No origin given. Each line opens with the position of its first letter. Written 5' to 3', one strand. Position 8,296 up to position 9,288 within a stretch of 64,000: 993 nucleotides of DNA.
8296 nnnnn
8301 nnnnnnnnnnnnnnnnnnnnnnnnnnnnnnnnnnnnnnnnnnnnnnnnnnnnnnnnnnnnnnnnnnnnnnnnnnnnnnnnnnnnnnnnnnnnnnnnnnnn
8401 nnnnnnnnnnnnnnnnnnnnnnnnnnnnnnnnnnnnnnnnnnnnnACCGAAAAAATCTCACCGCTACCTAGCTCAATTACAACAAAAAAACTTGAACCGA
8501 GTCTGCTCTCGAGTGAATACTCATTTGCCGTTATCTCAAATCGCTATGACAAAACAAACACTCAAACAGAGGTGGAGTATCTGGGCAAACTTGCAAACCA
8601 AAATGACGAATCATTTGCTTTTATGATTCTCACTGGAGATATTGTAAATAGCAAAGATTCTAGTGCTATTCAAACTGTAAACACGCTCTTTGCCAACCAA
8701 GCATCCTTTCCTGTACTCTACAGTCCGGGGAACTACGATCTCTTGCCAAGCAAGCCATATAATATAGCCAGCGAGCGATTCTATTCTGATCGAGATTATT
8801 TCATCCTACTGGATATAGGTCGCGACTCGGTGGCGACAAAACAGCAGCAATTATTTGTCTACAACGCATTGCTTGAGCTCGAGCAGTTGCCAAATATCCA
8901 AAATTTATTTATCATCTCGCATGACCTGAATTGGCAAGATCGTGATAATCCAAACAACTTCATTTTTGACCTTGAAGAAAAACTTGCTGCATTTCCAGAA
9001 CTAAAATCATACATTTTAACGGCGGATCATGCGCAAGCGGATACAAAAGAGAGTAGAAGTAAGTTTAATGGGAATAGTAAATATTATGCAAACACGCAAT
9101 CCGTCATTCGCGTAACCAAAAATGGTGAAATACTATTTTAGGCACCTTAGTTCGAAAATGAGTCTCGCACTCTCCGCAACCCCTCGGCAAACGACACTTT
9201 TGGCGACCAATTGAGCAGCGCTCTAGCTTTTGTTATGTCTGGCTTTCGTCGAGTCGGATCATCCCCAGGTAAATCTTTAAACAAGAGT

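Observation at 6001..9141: Triple-fusion membrane protein: Wzy_C + paralog of the upstream GT-C-like protein + degenerate metallophosphoesterase-like domain with His-to-Tyr substitutions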

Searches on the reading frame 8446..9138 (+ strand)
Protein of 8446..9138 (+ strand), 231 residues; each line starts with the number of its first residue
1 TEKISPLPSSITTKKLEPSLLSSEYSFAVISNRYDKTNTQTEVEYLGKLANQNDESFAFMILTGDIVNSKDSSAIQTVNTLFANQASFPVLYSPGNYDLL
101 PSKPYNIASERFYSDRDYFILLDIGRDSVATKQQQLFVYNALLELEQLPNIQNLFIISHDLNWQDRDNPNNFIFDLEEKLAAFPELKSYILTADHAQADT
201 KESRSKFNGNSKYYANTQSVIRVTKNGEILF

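Call 57: search_protein_representatives(protein=window:8446-9138:+)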
Query: 231 residues. Proteins with E-value up to 0.001 (for the whole library): 79; up to 1e-10: 28; up to 1e-30: 6. The best 79 are listed.
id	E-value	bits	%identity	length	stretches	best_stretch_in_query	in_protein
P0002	1.4e-77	276.6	59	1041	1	1-220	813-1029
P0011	1.1e-45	172.4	46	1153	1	2-218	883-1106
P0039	2.3e-44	168.1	45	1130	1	1-201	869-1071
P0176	2.5e-35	138.6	42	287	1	22-196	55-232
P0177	8.2e-34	133.6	39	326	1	8-198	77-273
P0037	3.1e-33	131.7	36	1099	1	2-208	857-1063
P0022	1.7e-30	122.8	37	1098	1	4-200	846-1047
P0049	1.9e-27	112.9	34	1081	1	7-199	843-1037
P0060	6.9e-27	111.0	35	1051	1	2-217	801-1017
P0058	1.6e-25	106.6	35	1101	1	8-202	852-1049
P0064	1.4e-22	96.9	32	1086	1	3-194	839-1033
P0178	8.5e-22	94.4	42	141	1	56-164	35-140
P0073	1.7e-21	93.4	37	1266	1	7-165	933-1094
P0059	2.0e-21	93.2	33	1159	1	3-203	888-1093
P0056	2.2e-21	93.0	35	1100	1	21-196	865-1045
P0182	2.5e-16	76.5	29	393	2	3-167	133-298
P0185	2.2e-11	60.3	34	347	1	22-165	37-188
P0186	7.7e-10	55.3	29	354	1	24-209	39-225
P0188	7.7e-08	48.8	30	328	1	22-170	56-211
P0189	1.8e-07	47.6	32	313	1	24-169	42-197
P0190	2.0e-07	47.4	32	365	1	23-169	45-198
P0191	3.7e-07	46.5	29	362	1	14-185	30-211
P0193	4.5e-07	46.3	26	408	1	22-184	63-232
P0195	1.1e-06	44.9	32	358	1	10-176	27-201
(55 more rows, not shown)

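Call 58: search_protein_families(library=pfam, proteins=[P0185, P0186, P0188, P0189, P0190, P0191, P0193, P0195, P0176, P0177], max_evalue=0.01)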
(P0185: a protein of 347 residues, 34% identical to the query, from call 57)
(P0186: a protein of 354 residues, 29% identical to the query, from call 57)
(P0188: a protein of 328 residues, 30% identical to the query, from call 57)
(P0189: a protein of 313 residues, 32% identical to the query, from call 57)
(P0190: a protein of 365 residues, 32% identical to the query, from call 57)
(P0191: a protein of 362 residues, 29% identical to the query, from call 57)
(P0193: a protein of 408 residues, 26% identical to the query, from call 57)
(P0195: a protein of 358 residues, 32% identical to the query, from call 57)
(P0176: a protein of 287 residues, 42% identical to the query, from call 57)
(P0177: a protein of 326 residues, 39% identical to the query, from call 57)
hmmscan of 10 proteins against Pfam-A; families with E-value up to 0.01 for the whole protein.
P0185 (347 aa): 1 family
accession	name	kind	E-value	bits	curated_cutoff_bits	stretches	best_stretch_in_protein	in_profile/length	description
PF00149.33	Metallophos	-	1.2e-06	29.5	21.5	1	71-163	25-100/191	Calcineurin-like phosphoesterase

P0186 (354 aa): 1 family
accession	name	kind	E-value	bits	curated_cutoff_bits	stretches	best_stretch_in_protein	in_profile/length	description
PF00149.33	Metallophos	-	0.0022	18.9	21.5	1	67-147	23-104/191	Calcineurin-like phosphoesterase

P0188 (328 aa): 1 family
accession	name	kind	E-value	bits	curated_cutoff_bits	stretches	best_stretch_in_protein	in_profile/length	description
PF00149.33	Metallophos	-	7.8e-07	30.1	21.5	1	83-209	18-160/191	Calcineurin-like phosphoesterase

P0189 (313 aa): 1 family
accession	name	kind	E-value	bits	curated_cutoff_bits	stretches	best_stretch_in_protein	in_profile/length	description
PF00149.33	Metallophos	-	2.3e-06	28.6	21.5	1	66-150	19-115/191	Calcineurin-like phosphoesterase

P0190 (365 aa): 1 family
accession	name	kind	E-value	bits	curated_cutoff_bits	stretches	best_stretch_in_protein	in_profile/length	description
PF00149.33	Metallophos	-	0.00027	21.9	21.5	1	75-141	20-93/191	Calcineurin-like phosphoesterase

P0191 (362 aa): 1 family
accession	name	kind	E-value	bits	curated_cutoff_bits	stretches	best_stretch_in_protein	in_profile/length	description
PF00149.33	Metallophos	-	1.1e-06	29.7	21.5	1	67-189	21-140/191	Calcineurin-like phosphoesterase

P0193 (408 aa): 1 family
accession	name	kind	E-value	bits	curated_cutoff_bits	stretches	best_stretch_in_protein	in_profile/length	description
PF00149.33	Metallophos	-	0.00024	22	21.5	1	87-154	17-78/191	Calcineurin-like phosphoesterase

P0195 (358 aa): 0 families

P0176 (287 aa): 0 families

P0177 (326 aa): 0 families

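Call 89: search_solved_structures(query=A3, max_evalue=1, show_alignments=2)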
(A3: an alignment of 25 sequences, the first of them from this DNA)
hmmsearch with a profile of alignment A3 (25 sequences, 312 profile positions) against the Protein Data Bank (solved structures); distinct sequences matched with E-value up to 1: 11.
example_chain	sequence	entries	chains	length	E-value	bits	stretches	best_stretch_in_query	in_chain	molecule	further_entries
2dxl_A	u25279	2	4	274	0.014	17.5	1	56-113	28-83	Phosphohydrolase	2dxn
2zo9_B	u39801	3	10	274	0.014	17.5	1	56-113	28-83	Phosphohydrolase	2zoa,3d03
7dog_A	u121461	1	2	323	0.066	15.2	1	63-137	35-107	Nuclease SbcCD subunit D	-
4o24_A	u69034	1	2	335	0.082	14.9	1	59-119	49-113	Exonuclease, putative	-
2q8u_A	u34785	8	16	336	0.082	14.9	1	59-119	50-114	Exonuclease, putative | Nuclease SbcCD subunit D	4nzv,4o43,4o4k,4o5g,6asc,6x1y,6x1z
3qg5_C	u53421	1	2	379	0.13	14.3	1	61-119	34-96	Mre11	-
1ii7_A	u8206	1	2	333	0.41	12.6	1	54-116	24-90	Mre11 nuclease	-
3dsc_A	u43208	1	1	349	0.44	12.5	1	54-116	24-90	DNA double-strand break repair protein mre11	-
4hd0_A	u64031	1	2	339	0.45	12.5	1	54-116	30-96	DNA double-strand break repair protein Mre11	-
3e0k_A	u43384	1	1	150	0.58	12.1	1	154-197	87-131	Amino-acid acetyltransferase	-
4npc_A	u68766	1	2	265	0.64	12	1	228-303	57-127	Sorbitol dehydrogenase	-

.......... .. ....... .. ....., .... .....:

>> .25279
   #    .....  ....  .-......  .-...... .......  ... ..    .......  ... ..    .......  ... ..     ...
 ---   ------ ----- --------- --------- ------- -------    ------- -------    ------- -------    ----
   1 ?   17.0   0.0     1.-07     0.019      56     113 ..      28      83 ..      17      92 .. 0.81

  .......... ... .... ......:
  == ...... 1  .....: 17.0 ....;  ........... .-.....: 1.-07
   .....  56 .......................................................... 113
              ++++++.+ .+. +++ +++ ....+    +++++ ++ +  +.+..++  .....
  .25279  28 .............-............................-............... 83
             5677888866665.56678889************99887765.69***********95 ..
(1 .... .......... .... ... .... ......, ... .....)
